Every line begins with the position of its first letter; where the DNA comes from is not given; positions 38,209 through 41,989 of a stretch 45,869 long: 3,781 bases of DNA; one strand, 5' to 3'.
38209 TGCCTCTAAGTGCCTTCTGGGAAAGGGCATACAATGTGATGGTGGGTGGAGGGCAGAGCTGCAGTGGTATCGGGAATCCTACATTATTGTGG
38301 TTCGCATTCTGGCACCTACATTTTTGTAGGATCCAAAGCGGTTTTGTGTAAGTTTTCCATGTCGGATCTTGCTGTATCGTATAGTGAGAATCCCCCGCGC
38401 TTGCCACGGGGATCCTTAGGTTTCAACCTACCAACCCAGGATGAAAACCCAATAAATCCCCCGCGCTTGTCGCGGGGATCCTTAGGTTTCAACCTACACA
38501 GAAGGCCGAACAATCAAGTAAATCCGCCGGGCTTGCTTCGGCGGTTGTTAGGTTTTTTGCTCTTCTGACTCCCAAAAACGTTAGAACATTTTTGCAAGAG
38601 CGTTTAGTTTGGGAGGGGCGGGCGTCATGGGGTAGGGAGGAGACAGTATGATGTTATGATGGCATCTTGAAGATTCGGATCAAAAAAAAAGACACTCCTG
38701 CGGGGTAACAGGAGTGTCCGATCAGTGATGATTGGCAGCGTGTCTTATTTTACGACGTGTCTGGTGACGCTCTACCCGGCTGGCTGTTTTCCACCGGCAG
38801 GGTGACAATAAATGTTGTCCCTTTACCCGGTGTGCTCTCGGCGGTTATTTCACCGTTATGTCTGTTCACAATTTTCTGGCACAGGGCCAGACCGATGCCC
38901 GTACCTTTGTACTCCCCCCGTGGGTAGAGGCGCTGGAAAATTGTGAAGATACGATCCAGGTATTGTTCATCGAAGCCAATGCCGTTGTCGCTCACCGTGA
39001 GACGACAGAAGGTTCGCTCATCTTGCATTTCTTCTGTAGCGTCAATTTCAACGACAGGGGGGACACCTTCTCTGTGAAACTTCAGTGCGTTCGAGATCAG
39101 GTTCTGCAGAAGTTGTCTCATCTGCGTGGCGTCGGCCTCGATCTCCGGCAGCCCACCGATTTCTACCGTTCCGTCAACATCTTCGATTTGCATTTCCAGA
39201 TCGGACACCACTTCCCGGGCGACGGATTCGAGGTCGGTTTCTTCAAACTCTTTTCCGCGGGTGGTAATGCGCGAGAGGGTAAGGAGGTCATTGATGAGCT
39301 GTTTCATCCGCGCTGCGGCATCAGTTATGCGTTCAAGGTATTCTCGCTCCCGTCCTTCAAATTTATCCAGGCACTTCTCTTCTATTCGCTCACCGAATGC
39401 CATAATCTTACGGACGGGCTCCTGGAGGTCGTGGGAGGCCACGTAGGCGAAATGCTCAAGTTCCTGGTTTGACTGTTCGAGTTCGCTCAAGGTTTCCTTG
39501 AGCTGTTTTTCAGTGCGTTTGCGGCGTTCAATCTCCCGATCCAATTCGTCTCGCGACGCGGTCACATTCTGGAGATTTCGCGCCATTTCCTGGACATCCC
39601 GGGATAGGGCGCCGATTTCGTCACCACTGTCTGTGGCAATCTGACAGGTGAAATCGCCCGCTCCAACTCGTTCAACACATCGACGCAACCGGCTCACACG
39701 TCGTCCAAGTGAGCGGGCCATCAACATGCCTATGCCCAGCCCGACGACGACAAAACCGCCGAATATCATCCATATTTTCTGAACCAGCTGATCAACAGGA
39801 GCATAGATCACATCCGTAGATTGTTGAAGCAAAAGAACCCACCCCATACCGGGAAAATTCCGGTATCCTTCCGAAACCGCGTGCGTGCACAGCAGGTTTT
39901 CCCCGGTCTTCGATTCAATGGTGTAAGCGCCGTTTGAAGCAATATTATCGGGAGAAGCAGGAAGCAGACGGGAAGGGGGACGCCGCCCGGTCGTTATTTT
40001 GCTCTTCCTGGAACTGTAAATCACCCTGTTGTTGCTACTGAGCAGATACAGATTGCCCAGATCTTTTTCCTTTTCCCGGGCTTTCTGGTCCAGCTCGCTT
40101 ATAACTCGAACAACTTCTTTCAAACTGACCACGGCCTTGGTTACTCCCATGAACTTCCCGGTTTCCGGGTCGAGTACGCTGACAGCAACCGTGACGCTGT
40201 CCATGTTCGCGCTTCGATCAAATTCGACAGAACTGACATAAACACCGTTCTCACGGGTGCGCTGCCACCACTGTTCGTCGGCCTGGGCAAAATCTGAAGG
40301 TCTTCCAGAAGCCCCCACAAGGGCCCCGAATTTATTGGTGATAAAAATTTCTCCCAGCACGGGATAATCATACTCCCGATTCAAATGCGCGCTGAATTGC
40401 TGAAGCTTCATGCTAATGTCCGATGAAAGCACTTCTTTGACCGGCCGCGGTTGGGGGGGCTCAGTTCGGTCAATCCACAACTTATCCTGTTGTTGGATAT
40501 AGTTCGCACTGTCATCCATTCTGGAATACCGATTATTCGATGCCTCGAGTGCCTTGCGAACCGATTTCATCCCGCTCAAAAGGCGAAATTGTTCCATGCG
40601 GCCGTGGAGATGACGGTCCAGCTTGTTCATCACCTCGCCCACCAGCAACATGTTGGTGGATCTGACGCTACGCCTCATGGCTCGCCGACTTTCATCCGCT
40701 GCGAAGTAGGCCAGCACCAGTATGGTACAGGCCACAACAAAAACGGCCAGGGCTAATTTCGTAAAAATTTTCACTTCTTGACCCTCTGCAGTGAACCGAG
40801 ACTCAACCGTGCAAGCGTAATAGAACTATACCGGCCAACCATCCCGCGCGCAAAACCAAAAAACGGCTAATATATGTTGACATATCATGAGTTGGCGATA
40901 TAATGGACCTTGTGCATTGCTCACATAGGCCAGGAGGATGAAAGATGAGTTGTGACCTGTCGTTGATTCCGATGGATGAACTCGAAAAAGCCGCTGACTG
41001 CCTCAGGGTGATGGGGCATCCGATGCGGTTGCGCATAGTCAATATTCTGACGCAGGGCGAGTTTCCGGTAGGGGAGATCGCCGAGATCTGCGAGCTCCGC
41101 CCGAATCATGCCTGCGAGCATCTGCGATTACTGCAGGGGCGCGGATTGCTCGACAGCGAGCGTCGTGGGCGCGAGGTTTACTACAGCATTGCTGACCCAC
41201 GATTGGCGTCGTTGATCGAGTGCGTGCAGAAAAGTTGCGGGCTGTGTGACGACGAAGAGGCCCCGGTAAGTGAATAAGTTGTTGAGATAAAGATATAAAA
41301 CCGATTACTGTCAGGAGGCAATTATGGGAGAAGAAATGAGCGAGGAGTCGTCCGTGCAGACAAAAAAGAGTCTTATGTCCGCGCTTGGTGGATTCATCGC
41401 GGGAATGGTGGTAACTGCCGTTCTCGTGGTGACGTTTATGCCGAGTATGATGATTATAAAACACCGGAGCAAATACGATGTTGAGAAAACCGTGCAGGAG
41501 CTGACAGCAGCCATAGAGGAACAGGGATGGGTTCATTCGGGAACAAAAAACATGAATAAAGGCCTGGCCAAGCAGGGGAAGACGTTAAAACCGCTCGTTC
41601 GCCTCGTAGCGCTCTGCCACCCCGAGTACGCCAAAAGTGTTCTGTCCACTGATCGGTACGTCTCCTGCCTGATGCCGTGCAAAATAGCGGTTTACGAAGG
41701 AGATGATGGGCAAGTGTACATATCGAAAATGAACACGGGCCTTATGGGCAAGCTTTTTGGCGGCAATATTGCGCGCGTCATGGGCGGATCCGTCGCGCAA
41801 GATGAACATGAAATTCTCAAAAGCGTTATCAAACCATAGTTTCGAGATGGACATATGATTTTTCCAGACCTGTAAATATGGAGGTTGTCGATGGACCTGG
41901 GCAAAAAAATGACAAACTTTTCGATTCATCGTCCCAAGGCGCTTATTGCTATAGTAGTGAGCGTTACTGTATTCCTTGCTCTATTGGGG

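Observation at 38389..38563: Three tandem 66-nt hairpin modules whose stem changes preserve pairing, beside the sigma54-controlled amtB operon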

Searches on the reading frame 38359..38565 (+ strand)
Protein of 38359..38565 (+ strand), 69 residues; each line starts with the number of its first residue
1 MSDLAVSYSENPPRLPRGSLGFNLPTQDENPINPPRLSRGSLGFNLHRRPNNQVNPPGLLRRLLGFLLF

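Call 57: find_homologous_proteins(query=window:38359-38565:+, max_evalue=10)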
Query window:38359-38565:+ (69 aa): 1 proteins with E <= 10 among 4 candidates.
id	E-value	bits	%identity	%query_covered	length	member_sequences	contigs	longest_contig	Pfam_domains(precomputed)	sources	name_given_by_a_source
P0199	1.9e-7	49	84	45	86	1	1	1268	-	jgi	jgi:hypothetical protein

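Call 58: find_encoding_contigs(protein=P0199, flank=10000, max_places=5)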
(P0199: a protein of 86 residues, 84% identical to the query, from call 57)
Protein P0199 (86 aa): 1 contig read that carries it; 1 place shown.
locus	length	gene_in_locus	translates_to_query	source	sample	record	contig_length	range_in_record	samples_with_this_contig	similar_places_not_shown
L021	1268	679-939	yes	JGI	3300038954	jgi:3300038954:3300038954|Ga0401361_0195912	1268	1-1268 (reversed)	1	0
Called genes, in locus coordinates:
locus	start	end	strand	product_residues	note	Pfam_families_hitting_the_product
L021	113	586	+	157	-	-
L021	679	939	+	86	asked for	-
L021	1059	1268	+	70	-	?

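Call 68: search_protein_representatives(protein=window:38359-38565:+)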
Query: 69 residues. Proteins with E-value up to 0.001 (for the whole library): 4; up to 1e-10: 0; up to 1e-30: 0. The best 4 are listed.
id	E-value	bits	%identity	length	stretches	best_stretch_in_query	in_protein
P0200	1.1e-10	57.4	50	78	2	8-59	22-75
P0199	6.1e-08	48.6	72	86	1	1-36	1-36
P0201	2.1e-06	43.8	38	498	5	10-64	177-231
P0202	1.5e-05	41.0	29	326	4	23-60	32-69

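Call 70: find_encoding_contigs(protein=P0200, flank=10000, max_places=5)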
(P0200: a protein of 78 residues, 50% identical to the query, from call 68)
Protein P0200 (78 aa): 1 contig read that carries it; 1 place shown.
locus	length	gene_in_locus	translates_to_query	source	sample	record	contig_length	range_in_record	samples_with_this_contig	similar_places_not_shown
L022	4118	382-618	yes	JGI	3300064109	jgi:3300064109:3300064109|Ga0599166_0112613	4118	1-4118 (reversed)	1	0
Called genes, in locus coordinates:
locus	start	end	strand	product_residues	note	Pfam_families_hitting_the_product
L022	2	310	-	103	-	?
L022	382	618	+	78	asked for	-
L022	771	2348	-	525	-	PF05598:DUF772, PF13751:DDE_Tnp_1_6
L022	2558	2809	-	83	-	-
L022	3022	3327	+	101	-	-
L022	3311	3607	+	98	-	-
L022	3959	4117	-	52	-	?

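Call 77: search_protein_families(library=pfam, proteins=[L022:2-310:-, L022:771-2348:-, L022:3022-3327:+, L022:3311-3607:+, L021:113-586:+, L021:1059-1268:+, L022:3959-4117:-], max_evalue=0.01)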
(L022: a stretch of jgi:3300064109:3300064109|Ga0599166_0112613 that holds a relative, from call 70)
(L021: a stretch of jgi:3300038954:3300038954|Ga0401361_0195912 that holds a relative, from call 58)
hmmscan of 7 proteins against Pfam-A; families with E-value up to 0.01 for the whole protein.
L022:2-310:- (103 aa): 0 families

L022:771-2348:- (525 aa): 3 families
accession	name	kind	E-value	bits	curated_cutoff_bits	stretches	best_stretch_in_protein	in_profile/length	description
PF05598.16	DUF772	-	2e-20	73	23.1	1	53-125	1-73/74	Transposase domain (DUF772)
PF13751.12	DDE_Tnp_1_6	-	8.6e-20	71.7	25.1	1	383-504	1-125/125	Transposase DDE domain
PF01609.27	DDE_Tnp_1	-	0.00014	22.1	23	1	272-499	28-199/200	Transposase DDE domain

L022:3022-3327:+ (101 aa): 0 families

L022:3311-3607:+ (98 aa): 0 families

L021:113-586:+ (157 aa): 0 families

L021:1059-1268:+ (70 aa): 1 family
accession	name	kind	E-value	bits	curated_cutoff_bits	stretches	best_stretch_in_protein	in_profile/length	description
PF00884.28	Sulfatase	-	1.3e-13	51.4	25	1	6-69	1-64/301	Sulfatase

L022:3959-4117:- (52 aa): 1 family
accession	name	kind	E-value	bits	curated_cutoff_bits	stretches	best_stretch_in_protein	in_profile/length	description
PF08238.18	Sel1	-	0.00013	22.8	30.7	1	4-40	1-36/36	Sel1 repeat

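Call 82: find_encoding_contigs(protein=P0201, flank=3000, max_places=2)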
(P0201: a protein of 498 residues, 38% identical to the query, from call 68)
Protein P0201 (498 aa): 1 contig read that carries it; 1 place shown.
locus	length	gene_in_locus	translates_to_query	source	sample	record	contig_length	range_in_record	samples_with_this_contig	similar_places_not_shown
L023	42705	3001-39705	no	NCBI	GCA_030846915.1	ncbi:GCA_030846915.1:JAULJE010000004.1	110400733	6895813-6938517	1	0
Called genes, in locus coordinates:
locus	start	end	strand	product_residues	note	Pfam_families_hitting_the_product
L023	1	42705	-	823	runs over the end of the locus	PF00176:SNF2-rel_dom, PF00097:zf-C3HC4 (weak), PF13445:zf-RING_UBOX (weak), PF13639:zf-RING_2 (faint), PF13920:zf-C3HC4_3 (weak), PF13923:zf-C3HC4_2, PF00271:Helicase_C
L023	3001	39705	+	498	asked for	PF17223:CPCFC (faint)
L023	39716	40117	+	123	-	-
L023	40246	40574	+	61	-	-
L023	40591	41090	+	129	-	PF00620:RhoGAP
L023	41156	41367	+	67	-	-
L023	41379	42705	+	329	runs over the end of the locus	-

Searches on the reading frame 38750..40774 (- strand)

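Call 7: search_protein_families(library=pfam, proteins=[window:38750-40774:-], max_evalue=0.01)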
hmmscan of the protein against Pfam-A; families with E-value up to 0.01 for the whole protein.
window:38750-40774:- (674 aa): 5 families
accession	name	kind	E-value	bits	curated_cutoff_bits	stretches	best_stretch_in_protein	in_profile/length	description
PF02518.31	HATPase_c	-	1.2e-27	97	26.4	1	548-662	2-110/111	Histidine kinase-, DNA gyrase B-, and HSP90-like ATPase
PF00512.31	HisKA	-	3e-11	43.6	26.9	1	440-505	3-65/66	His Kinase A (phospho-acceptor) domain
PF00672.30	HAMP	-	2.4e-10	41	25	1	351-402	1-52/53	HAMP domain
PF02743.24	dCache_1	-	9.8e-10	38.8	45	1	31-290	1-219/240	Cache domain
PF22673.2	MCP-like_PDC_1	-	0.0022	18.8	27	1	166-220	56-110/113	Methyl-accepting chemotaxis protein-like, first PDC sensor domain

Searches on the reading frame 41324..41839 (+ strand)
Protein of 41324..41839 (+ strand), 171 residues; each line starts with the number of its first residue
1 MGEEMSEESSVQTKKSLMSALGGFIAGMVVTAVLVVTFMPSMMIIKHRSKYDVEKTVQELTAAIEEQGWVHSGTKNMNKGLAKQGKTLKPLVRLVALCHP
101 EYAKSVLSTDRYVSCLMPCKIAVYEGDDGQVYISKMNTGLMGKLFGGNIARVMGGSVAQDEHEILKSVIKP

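Call 65: search_protein_families(library=pfam, proteins=[window:41324-41839:+], max_evalue=0.0001)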
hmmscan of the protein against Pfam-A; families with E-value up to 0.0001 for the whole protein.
window:41324-41839:+ (171 aa): 1 family
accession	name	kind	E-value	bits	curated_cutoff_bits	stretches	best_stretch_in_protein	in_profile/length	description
PF03625.19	DUF302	-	5.9e-14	52.1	23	1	76-137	2-62/63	Domain of unknown function DUF302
